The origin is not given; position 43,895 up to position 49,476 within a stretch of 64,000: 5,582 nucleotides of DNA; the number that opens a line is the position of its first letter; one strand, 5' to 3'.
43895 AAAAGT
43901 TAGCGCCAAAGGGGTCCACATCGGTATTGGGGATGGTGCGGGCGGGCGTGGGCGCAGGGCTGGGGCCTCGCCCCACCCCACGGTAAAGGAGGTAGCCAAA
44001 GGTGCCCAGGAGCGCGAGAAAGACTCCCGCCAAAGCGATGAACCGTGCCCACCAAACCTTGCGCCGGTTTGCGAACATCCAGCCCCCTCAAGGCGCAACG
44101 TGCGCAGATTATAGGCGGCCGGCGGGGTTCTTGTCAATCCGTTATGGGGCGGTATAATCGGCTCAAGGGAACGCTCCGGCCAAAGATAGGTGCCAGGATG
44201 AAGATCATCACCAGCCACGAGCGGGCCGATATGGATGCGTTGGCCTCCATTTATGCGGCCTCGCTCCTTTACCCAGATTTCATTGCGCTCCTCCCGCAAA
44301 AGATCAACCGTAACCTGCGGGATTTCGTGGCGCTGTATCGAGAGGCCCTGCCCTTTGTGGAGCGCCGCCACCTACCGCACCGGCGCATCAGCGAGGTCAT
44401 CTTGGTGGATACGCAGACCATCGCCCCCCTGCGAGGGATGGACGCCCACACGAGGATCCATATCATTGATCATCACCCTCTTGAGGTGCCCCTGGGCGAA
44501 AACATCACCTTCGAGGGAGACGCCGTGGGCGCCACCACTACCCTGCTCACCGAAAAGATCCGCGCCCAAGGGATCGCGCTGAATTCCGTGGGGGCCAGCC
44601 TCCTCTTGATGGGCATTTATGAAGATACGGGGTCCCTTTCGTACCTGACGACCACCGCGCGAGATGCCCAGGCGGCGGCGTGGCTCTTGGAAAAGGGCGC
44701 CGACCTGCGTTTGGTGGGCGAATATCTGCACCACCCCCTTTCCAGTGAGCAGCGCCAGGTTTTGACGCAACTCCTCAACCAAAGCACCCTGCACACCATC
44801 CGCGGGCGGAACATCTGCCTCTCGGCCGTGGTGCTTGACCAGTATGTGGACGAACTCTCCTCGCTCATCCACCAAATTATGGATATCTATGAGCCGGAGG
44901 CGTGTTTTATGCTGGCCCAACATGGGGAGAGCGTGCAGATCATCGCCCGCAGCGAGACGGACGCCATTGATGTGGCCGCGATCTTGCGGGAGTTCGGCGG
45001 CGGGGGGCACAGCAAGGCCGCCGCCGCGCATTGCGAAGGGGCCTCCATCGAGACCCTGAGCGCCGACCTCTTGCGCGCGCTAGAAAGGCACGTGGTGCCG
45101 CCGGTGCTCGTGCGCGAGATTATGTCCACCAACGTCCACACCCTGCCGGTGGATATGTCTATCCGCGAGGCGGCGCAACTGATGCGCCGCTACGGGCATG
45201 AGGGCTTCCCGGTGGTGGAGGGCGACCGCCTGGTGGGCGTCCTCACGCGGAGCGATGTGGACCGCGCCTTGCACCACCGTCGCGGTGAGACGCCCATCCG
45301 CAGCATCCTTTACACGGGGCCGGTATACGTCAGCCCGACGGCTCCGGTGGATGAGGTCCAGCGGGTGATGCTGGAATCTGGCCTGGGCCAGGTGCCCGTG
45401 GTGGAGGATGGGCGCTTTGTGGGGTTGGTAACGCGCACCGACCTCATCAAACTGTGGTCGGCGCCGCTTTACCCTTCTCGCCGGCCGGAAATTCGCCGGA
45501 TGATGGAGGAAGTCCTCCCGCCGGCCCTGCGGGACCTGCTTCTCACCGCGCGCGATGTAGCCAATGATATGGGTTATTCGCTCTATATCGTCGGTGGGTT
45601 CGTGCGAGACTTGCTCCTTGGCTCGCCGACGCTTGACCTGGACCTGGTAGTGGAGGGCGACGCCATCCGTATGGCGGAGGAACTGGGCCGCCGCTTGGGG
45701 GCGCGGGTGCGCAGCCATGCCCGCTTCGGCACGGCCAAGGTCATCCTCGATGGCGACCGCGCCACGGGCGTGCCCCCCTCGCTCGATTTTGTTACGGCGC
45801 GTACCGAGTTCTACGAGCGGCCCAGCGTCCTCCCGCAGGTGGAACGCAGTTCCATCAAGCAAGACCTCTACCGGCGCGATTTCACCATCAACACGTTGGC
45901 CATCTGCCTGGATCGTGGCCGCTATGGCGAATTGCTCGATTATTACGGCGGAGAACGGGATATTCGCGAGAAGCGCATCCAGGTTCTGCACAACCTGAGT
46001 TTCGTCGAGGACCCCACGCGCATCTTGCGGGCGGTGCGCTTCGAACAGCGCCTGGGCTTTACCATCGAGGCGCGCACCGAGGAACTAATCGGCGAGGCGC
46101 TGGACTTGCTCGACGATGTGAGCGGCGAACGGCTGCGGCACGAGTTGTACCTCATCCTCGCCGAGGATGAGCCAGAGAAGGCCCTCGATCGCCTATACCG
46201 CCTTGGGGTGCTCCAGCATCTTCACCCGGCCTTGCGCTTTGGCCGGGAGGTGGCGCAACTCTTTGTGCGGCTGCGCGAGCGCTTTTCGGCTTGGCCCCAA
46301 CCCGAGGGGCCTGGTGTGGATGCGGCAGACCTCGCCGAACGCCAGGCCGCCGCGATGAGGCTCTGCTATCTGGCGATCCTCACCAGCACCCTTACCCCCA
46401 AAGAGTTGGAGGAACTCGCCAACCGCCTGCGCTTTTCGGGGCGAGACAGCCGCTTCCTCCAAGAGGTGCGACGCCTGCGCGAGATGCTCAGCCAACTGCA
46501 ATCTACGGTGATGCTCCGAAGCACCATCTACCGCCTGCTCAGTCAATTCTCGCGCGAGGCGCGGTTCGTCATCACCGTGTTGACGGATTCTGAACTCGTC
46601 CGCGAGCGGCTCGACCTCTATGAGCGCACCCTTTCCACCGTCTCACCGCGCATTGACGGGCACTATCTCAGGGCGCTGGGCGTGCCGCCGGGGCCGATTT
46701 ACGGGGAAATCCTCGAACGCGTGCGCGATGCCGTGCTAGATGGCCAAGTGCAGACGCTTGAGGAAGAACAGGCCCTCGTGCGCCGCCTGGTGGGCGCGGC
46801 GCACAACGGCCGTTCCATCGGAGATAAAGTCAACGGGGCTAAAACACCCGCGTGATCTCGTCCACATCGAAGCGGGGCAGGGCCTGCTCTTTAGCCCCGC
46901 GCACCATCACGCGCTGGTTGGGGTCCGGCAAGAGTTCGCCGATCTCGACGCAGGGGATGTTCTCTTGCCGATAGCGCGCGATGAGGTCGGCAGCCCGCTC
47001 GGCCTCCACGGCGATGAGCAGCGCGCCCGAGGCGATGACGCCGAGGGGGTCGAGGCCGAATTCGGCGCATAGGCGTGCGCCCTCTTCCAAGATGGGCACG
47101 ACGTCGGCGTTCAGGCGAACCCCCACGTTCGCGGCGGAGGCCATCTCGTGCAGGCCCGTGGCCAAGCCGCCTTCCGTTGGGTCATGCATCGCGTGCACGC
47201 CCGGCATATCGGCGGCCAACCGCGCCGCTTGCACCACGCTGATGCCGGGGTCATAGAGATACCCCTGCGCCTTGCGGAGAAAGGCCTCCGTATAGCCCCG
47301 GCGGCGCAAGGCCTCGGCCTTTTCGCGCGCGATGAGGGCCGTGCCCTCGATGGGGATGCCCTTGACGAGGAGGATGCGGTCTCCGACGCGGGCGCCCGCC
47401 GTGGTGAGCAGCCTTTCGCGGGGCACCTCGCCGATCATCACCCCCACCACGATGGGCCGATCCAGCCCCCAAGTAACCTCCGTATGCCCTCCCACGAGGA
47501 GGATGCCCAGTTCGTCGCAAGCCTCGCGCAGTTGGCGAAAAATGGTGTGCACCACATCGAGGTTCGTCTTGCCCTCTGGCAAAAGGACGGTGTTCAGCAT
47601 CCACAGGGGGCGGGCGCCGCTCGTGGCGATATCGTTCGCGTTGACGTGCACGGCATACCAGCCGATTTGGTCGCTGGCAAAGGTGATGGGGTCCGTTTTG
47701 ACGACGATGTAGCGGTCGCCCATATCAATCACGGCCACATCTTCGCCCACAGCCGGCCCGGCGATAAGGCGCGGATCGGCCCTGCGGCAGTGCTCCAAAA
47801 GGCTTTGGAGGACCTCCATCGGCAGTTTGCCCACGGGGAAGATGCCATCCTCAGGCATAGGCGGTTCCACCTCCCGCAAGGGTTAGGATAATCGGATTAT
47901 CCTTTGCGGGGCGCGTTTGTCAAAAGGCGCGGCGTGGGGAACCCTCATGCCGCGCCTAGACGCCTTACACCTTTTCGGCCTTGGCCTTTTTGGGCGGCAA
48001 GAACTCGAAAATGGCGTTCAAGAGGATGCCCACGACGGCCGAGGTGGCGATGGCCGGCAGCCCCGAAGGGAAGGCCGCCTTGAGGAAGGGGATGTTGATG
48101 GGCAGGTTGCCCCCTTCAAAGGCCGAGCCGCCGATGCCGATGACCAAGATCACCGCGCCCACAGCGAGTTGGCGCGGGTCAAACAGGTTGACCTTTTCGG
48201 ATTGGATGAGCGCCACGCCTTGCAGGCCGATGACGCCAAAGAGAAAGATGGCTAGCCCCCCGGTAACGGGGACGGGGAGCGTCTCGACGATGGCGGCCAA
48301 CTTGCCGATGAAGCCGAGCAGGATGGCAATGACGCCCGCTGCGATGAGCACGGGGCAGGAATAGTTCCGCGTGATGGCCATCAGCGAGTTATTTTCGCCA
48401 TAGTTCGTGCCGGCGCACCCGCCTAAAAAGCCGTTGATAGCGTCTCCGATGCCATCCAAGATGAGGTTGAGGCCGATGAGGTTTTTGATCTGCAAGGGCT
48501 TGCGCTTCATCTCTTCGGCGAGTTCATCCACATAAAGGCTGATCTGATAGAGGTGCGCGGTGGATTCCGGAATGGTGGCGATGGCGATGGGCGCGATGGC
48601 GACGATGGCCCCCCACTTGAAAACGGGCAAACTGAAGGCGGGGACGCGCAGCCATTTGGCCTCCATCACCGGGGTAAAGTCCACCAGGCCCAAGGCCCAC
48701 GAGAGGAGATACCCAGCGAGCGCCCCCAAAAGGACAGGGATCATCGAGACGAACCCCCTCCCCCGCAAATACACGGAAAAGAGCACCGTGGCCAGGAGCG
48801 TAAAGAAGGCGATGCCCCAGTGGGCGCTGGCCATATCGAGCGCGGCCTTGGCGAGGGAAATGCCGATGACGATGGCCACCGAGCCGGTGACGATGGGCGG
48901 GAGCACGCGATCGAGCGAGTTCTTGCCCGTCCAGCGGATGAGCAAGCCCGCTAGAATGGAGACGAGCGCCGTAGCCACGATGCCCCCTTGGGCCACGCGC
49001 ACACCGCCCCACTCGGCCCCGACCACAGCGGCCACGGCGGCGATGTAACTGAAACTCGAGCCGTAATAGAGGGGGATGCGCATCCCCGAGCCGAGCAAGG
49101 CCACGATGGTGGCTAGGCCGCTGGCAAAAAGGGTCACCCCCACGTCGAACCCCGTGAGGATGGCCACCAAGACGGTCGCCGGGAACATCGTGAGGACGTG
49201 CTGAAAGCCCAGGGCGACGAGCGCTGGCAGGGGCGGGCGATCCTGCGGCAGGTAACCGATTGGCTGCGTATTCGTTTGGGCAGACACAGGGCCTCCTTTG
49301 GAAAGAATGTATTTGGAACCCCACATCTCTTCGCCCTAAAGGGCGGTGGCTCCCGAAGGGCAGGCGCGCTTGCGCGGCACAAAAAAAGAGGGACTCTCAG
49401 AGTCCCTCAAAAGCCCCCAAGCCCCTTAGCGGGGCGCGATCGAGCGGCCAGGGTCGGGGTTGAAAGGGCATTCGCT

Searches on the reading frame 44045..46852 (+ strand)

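Call 17: search_protein_families(library=ncbifam, proteins=[window:44045-46852:+], max_evalue=0.00001)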
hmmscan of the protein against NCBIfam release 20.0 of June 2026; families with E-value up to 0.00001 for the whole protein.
window:44045-46852:+ (936 aa): 26 families (the best 25 are shown)
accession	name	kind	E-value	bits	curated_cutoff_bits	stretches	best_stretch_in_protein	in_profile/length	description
NF041569.1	A-tRNAntase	equivalog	4.1e-186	620.9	1440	1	52-918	1-879/880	A-adding tRNA nucleotidyltransferase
NF009814.0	PRK13299.1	equivalog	4.8e-36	124.6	290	1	507-732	17-230/396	CCA tRNA nucleotidyltransferase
TIGR02692.1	tRNA_CCA_actino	equivalog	2.8e-33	115.3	438.8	1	499-730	16-243/466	CCA tRNA nucleotidyltransferase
TIGR01942.1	pcnB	subfamily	2.8e-27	95.6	305.65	1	508-731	27-242/425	polynucleotide adenylyltransferase PcnB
NF008137.0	PRK10885.1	equivalog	9.3e-23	80.7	451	1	603-730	83-210/409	multifunctional CCA addition/repair protein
NF011442.0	PRK14869.1-4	equivalog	1.3e-19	70.1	400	1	116-216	305-407/543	putative manganese-dependent inorganic diphosphatase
NF008634.1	PRK11623.1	equivalog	7.3e-19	67.7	702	1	507-730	57-283/469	polynucleotide adenylyltransferase PcnB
NF009813.0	PRK13298.1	equivalog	7.8e-19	67.9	606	1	603-742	83-222/417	tRNA CCA-pyrophosphorylase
NF009812.0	PRK13297.1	equivalog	3.3e-18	65.9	624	1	603-733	94-222/364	tRNA CCA-pyrophosphorylase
NF011449.0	PRK14869.2-5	equivalog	4.6e-18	65.5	411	1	101-215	192-308/451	putative manganese-dependent inorganic diphosphatase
NF011447.0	PRK14869.2-3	equivalog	1.1e-17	63.8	522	1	105-217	292-406/540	putative manganese-dependent inorganic diphosphatase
NF011443.0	PRK14869.1-5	equivalog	6e-17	61.3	335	1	104-216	294-408/546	putative manganese-dependent inorganic diphosphatase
NF011440.0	PRK14869.1-2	equivalog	3.8e-14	52.2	746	1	93-214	275-400/541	putative manganese-dependent inorganic diphosphatase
NF011445.0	PRK14869.2-1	equivalog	1.2e-13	50.4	483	1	118-221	309-413/548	putative manganese-dependent inorganic diphosphatase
NF011441.0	PRK14869.1-3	equivalog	3.1e-13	49.2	753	1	104-280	293-472/548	putative manganese-dependent inorganic diphosphatase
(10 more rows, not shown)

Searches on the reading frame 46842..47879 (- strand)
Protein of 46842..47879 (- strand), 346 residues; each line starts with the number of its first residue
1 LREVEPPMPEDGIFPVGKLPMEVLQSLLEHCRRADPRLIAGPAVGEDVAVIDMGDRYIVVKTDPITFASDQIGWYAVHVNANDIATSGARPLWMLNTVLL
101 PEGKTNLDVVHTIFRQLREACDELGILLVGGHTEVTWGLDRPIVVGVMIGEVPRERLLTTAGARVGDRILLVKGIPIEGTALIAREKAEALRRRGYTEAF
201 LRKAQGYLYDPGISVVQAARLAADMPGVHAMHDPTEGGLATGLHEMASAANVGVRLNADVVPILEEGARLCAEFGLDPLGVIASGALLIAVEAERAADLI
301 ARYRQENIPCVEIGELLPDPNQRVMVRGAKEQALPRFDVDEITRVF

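Call 16: search_protein_families(library=pfam, proteins=[window:46842-47879:-], max_evalue=0.00001)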
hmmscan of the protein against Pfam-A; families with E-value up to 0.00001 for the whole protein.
window:46842-47879:- (346 aa): 2 families
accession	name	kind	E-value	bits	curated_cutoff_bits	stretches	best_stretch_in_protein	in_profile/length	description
PF02769.27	AIRS_C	-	5.5e-25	88.8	23.1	1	164-326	1-155/156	AIR synthase related protein, C-terminal domain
PF00586.29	AIRS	-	1.8e-23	83.5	24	1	45-152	1-112/112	AIR synthase related protein, N-terminal domain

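Call 17: search_protein_families(library=ncbifam, proteins=[window:46842-47879:-], max_evalue=0.00001)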
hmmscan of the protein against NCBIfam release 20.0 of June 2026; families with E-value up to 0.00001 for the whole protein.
window:46842-47879:- (346 aa): 14 families
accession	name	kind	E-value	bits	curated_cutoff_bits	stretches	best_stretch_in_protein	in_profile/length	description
TIGR02124.1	hypE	equivalog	3.6e-34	118.2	251.6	1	45-326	33-310/332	hydrogenase expression/formation protein HypE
TIGR00476.1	selD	equivalog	3.9e-27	95.3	125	1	18-273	14-263/311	selenide, water dikinase SelD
NF002098.0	PRK00943.1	equivalog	2.1e-26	92.7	299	1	19-271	21-265/347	selenide, water dikinase SelD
TIGR01379.1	thiL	equivalog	4.6e-26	91.6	184.15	1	45-332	24-310/320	thiamine-phosphate kinase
NF010705.0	PRK14105.1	equivalog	9.7e-18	64.1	291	1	18-318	20-328/345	selenide, water dikinase SelD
TIGR04049.1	AIR_rel_sll0787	hypoth_equivalog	1.1e-17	64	321.3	1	43-332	41-304/318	sll0787 family AIR synthase-like protein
NF004353.0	PRK05731.2-2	equivalog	1.8e-17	63.4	301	1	42-307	16-268/311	thiamine-phosphate kinase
NF004351.0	PRK05731.1-4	equivalog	1.9e-16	60.1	324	1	32-286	27-272/321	thiamine-phosphate kinase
TIGR03267.1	methan_mark_2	hypoth_equivalog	1.7e-11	43.8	365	1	43-173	42-172/323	methanogenesis marker 2 protein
NF002290.1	PRK01213.1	equivalog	8.9e-11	40.7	648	1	73-324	457-697/723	phosphoribosylformylglycinamidine synthase subunit PurL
TIGR01736.1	FGAM_synth_II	equivalog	1.2e-10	40.3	525.75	1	81-335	98-349/718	phosphoribosylformylglycinamidine synthase subunit PurL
NF004350.0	PRK05731.1-1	equivalog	3.7e-10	39.2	441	1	43-265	26-243/325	thiamine-phosphate kinase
TIGR00878.1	purM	equivalog_domain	5.6e-10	38.9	236.35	1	70-246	75-256/332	phosphoribosylformylglycinamidine cyclo-ligase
TIGR04050.1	MSMEG_0567_Cter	hypoth_equivalog_domain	1e-07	31.7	312.2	1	69-170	60-152/296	MSMEG_0567/sll0787 family protein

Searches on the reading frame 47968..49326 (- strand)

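Call 16: search_protein_families(library=pfam, proteins=[window:47968-49326:-], max_evalue=0.00001)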
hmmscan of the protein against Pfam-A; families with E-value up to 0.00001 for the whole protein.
window:47968-49326:- (453 aa): 1 family
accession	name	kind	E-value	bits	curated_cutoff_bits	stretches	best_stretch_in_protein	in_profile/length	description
PF00860.26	Xan_ur_permease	-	3.6e-67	227.2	27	1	36-402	3-385/389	Permease family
